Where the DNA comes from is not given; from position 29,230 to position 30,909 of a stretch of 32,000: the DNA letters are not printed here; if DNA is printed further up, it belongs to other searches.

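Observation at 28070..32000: Uncharacterised operon: 2OG-Fe(II) oxygenase, class I methyltransferase and two tandem, translationally coupled B12-type radical SAM paralogues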

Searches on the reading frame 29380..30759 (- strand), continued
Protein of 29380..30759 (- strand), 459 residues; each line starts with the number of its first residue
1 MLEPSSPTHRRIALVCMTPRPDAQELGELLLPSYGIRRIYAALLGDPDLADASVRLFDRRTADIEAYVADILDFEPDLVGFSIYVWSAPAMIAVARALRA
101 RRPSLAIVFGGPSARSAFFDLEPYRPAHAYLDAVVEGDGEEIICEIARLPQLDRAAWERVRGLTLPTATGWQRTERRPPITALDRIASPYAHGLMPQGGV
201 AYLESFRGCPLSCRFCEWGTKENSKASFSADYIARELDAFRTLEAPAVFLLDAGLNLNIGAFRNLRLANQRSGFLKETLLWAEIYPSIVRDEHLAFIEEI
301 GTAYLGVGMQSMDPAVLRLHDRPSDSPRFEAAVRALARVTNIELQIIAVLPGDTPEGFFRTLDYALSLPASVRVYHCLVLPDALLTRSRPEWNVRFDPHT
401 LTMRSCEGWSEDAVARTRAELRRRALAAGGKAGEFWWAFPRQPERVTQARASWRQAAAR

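Call 16: find_related_loci(query=A1, collection=genome_contigs, flank=10000)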
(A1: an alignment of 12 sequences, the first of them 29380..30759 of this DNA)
Query A1 (459 aa) in genome_contigs; peptide patterns used: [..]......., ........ (x = any residue, [..] = any of these).
208 stretches matched a pattern; 127 encode a relative of the query (tblastn E <= 1e-3); the best 80 are kept; 80 distinct loci.
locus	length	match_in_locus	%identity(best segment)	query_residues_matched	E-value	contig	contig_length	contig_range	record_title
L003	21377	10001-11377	98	1-459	0e+0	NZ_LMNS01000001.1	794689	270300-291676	Methylobacterium sp. Leaf123 contig_1, whole genome shotgun sequence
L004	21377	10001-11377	98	1-459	0e+0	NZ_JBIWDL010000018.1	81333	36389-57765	Methylobacterium sp. NPDC097213 NPDC097213_222_A4.ctg-0018, whole genome shotgun sequence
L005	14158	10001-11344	94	1-448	0e+0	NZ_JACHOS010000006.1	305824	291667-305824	Methylorubrum rhodesianum strain DSM 5687 Ga0373205_06, whole genome shotgun sequence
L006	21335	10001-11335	84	10-459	0e+0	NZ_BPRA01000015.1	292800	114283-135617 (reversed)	Methylobacterium thuringiense strain DSM 23674 entry15, whole genome shotgun sequence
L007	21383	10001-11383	80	1-453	0e+0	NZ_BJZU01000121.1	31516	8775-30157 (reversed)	Methylobacterium oxalidis strain NBRC 107715 sequence121, whole genome shotgun sequence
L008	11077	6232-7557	76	4-445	0e+0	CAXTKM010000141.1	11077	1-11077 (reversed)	MAG TPA_asm: uncultured Enterovirga sp. isolate public_SRR11456921_metawrap_bin.21 genome assembly, contig: public_SRR11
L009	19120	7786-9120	82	10-459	0e+0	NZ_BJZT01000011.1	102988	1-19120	Methylobacterium haplocladii strain NBRC 107714 sequence011, whole genome shotgun sequence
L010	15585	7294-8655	83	5-459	0e+0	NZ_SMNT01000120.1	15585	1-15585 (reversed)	Methylobacterium segetis strain 17J42-1 scf7180000001037, whole genome shotgun sequence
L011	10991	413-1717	68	8-442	0e+0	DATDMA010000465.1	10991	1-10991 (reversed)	MAG TPA_asm: Pseudolabrys sp. isolate SMAG_U398 k141_372664, whole genome shotgun sequence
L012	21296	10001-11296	69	10-442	0e+0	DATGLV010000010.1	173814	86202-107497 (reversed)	MAG TPA_asm: Xanthobacteraceae bacterium isolate SMAG_U9895 k141_245420, whole genome shotgun sequence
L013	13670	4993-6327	67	8-442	0e+0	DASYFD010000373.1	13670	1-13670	MAG TPA_asm: Xanthobacteraceae bacterium isolate SMAG_U5004 k141_262838, whole genome shotgun sequence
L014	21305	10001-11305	67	8-442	0e+0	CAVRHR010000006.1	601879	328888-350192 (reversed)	MAG: uncultured Alphaproteobacteria bacterium isolate MFD05521.bin.1.30 genome assembly, contig: contig_76552, whole gen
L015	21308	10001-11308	67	8-443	0e+0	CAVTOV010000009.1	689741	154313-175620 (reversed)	MAG: uncultured Alphaproteobacteria bacterium isolate MFD06092.bin.1.198 genome assembly, contig: contig_54149, whole ge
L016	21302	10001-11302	66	8-440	0e+0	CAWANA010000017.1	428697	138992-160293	MAG: uncultured Alphaproteobacteria bacterium isolate MFD01689.bin.2.35 genome assembly, contig: contig_21846, whole gen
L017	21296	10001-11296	66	10-441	0e+0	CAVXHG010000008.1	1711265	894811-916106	MAG: uncultured Alphaproteobacteria bacterium isolate MFD04463.bin.1.295 genome assembly, contig: contig_7201, whole gen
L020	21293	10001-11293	64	10-440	1e-180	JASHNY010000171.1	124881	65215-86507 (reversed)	MAG: Alphaproteobacteria bacterium isolate JOPF009 JOPF_A072_contig_45214, whole genome shotgun sequence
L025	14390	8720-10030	61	4-440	2e-179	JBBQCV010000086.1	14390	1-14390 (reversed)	MAG: Burkholderiales bacterium isolate Co_metawrap_1213 Cmw_1213_k141_568170_length_14390_cov_12.0000, whole genome shot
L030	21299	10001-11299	63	10-442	6e-177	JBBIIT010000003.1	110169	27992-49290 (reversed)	MAG: Beijerinckiaceae bacterium isolate PBS170224_bin_145 NODE_92_length_110169_cov_13.442868, whole genome shotgun sequ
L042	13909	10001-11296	61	8-439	2e-172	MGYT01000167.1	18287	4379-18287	MAG: Gammaproteobacteria bacterium RIFCSPLOWO2_02_FULL_61_13 rifcsplowo2_02_scaffold_8135, whole genome shotgun sequence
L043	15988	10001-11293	61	10-440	3e-170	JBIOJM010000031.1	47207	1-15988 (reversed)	MAG: Isosphaerales bacterium isolate GcC5-13 k141_416078_length_47207_cov_38.0000, whole genome shotgun sequence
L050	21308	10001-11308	56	6-442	1e-161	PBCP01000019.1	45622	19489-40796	MAG: Planctomycetaceae bacterium isolate SP4 125705, whole genome shotgun sequence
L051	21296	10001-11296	56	10-441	1e-160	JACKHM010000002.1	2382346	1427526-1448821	MAG: Planctomycetaceae bacterium isolate HK-STAS-PLAN-18 HK-STAS-PLAN-18_2, whole genome shotgun sequence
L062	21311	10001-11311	55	11-440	3e-155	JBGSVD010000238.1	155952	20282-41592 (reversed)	MAG: Planctomycetaceae bacterium isolate JTS-AC449 k141_448281, whole genome shotgun sequence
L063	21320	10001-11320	60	6-446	3e-171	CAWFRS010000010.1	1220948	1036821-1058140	MAG: uncultured Planctomycetota bacterium isolate MFD09671.bin.2.141 genome assembly, contig: contig_4001, whole genome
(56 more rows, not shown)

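Call 21: search_protein_families(library=pfam, proteins=[L030:1-2443:-, L030:2559-3323:-, L030:3705-4673:-, L030:4701-5603:-, L030:5653-6408:+, L030:6375-7901:-, L030:7935-8963:-, L030:8970-9833:-, L030:14317-16323:-, L030:16316-18463:-], max_evalue=0.01)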
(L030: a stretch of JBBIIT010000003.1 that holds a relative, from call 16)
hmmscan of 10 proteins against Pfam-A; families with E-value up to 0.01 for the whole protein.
L030:1-2443:- (814 aa): 0 families

L030:2559-3323:- (254 aa): 1 family
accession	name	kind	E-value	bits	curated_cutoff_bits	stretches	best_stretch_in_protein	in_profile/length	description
PF07277.16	SapC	-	1e-72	244.8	28.9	1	15-229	2-217/220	SapC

L030:3705-4673:- (322 aa): 1 family
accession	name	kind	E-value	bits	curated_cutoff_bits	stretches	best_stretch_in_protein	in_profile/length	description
PF04055.27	Radical_SAM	-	6.3e-15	56.2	29.5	1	31-158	6-136/166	Radical SAM superfamily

L030:4701-5603:- (300 aa): 0 families

L030:5653-6408:+ (251 aa): 0 families

L030:6375-7901:- (508 aa): 3 families
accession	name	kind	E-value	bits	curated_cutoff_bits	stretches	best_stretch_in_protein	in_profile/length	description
PF04820.20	Trp_halogenase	-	1.5e-150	502.5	21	1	13-463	1-449/458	Tryptophan halogenase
PF07992.20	Pyr_redox_2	-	3.8e-05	23.7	26.1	1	13-49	2-31/291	Pyridine nucleotide-disulphide oxidoreductase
PF01266.30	DAO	-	4.3e-05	23.6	27.9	1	13-235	1-213/353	FAD dependent oxidoreductase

L030:7935-8963:- (342 aa): 6 families
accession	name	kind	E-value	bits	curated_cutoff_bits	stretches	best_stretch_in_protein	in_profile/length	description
PF00891.24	Methyltransf_2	-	4.9e-21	75.5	22.3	1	158-279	48-167/210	O-methyltransferase domain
PF08242.18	Methyltransf_12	-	6.6e-07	30.4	30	1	178-274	2-98/98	Methyltransferase domain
PF08100.18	Dimerisation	-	1.6e-05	25.1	25.6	1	10-74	10-75/93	O-methyltransferase dimerisation domain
PF13489.12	Methyltransf_23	-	1.7e-05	25.1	27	1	172-322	22-163/164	Methyltransferase domain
PF13649.12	Methyltransf_25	-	5.7e-05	24.2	27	1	177-272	2-97/97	Methyltransferase domain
PF08241.18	Methyltransf_11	-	0.0042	18.1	21.2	1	178-276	2-95/95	Methyltransferase domain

L030:8970-9833:- (287 aa): 3 families
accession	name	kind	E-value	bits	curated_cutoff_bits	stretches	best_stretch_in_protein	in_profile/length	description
PF16576.10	HlyD_D23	-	6.4e-20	71.8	30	1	40-263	17-208/214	Barrel-sandwich domain of CusB or HlyD membrane-fusion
PF13437.12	HlyD_3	-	7.8e-15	56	22.2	1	165-260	1-97/106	HlyD family secretion protein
PF13533.13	Biotin_lipoyl_2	-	0.0018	18.5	29.8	1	43-72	1-30/32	Biotin-lipoyl like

L030:14317-16323:- (668 aa): 5 families
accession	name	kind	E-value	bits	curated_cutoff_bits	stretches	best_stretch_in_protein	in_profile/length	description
PF07517.20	SecA_DEAD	-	5.6e-98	328.2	24.6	1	44-440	5-290/290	SecA DEAD-like domain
PF21090.3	P-loop_SecA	-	1.1e-53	182.4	27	2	455-555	1-101/205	SecA P-loop domain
PF01043.26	SecA_PP_bind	-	1.3e-24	87.3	23.5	1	294-396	8-110/110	SecA preprotein cross-linking domain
PF00271.37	Helicase_C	-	0.00018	22.2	23.5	1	483-588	11-110/110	Helicase conserved C-terminal domain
PF00270.35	DEAD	-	0.0019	18.4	26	1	128-271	12-132/167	DEAD/DEAH box helicase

L030:16316-18463:- (715 aa): 4 families
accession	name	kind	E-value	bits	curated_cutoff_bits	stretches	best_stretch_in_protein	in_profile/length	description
PF05402.18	PqqD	-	5.3e-06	27.1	23.4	1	37-101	2-67/67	Coenzyme PQQ synthesis protein D (PqqD)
PF02163.28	Peptidase_M50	-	4.8e-05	23.2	27.2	1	208-390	11-106/221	Peptidase family M50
PF13437.12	HlyD_3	-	0.0049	18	22.2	0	465-509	2-47/106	HlyD family secretion protein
PF16576.10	HlyD_D23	-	0.008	15.9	30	0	462-557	19-95/214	Barrel-sandwich domain of CusB or HlyD membrane-fusion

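Call 22: search_protein_families(library=pfam, proteins=[L030:18471-20336:-, L030:20343-20705:-, L030:20785-21177:-, L025:6355-6999:+, L025:11570-13159:-, L025:13161-14363:-, L051:3930-4820:+, L051:13778-14455:-, L042:12700-13395:+, L001:4433-5248:+], max_evalue=0.01)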
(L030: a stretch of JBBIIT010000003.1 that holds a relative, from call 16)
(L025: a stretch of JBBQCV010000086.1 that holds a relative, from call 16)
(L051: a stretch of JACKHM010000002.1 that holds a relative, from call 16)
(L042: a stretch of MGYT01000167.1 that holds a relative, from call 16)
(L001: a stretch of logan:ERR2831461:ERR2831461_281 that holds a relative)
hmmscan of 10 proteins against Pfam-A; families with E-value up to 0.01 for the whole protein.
L030:18471-20336:- (621 aa): 4 families
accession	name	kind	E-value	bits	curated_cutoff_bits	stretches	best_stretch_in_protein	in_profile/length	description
PF13437.12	HlyD_3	-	6.3e-15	56.3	22.2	1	481-586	1-106/106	HlyD family secretion protein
PF16576.10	HlyD_D23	-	3.4e-13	49.8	30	1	393-587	22-212/214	Barrel-sandwich domain of CusB or HlyD membrane-fusion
PF13185.12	GAF_2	-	0.00053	20.6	28.6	0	235-324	53-136/136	GAF domain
PF01590.32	GAF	-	0.00059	20.8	22.4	1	189-317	4-127/133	GAF domain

L030:20343-20705:- (120 aa): 1 family
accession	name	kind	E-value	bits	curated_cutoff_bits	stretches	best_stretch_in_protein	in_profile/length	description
PF11950.13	DUF3467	-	3.3e-16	59.5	25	1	32-117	11-91/92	Protein of unknown function (DUF3467)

L030:20785-21177:- (130 aa): 2 families
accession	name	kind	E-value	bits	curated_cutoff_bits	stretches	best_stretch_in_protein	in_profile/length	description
PF13505.12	OMP_b-brl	-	0.0008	20.1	28.7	1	25-98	87-155/175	Outer membrane protein beta-barrel domain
PF01389.23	OmpA_membrane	-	0.004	17.4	21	1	25-130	79-176/180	OmpA-like transmembrane domain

L025:6355-6999:+ (214 aa): 8 families
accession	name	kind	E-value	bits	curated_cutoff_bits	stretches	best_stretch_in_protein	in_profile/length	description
PF19993.5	DO-GTPase2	-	1.1e-05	25.7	27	1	14-71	1-60/226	Double-GTPase 2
PF13191.12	AAA_16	-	9.2e-05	23.4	32.6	1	10-64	22-83/167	AAA ATPase domain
PF25199.1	nSTAND_NTPase5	-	0.00025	21.3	34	1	9-58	37-89/145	Novel STAND NTPase 5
PF13555.12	AAA_29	-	0.00037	20.6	27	1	16-45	25-54/61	P-loop containing region of AAA domain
PF01926.29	MMR_HSR1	-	0.0029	18.1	21.9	1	16-80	2-60/113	50S ribosome-binding GTPase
PF01583.26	APS_kinase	-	0.0037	17.8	21.1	0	15-40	4-29/152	Adenylylsulphate kinase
PF00005.33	ABC_tran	-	0.0041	18.2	25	1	14-38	12-36/137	ABC transporter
PF00485.24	PRK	-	0.0085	16.4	22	0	15-38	1-24/196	Phosphoribulokinase / Uridine kinase family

L025:11570-13159:- (529 aa): 2 families
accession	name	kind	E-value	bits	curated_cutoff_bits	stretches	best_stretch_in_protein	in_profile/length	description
PF00501.34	AMP-binding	-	1.4e-52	179.3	29.9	1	16-372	8-373/384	AMP-binding enzyme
PF13193.12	AMP-binding_C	-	7.2e-08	33.7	24.5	1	435-505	1-72/76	AMP-binding enzyme C-terminal domain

L025:13161-14363:- (400 aa): 1 family
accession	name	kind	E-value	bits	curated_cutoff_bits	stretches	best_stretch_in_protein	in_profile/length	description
PF00593.30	TonB_dep_Rec_b-barrel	-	2.3e-45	156.7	27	1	48-363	127-436/436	TonB dependent receptor-like, beta-barrel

L051:3930-4820:+ (296 aa): 0 families

L051:13778-14455:- (225 aa): 1 family
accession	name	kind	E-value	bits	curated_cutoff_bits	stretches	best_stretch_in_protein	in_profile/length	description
PF13759.12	2OG-FeII_Oxy_5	-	1.4e-16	61.2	27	1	120-221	2-101/101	Putative 2OG-Fe(II) oxygenase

L042:12700-13395:+ (231 aa): 2 families
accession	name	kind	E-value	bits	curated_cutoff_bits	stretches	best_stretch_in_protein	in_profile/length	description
PF13531.11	SBP_bac_11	-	3.1e-41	142.1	25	1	5-229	1-227/227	Bacterial extracellular solute-binding protein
PF01547.30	SBP_bac_1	-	0.0021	18.6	26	0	14-219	7-305/307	Bacterial extracellular solute-binding protein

L001:4433-5248:+ (271 aa): 2 families
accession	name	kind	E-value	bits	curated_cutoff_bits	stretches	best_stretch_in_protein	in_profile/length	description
PF22814.2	WelO5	-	3.5e-55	187.9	27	1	9-271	4-277/277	Carrier-protein-independent halogenase WelO5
PF13640.12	2OG-FeII_Oxy_3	-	4.3e-07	31.2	27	1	141-257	5-96/98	2OG-Fe(II) oxygenase superfamily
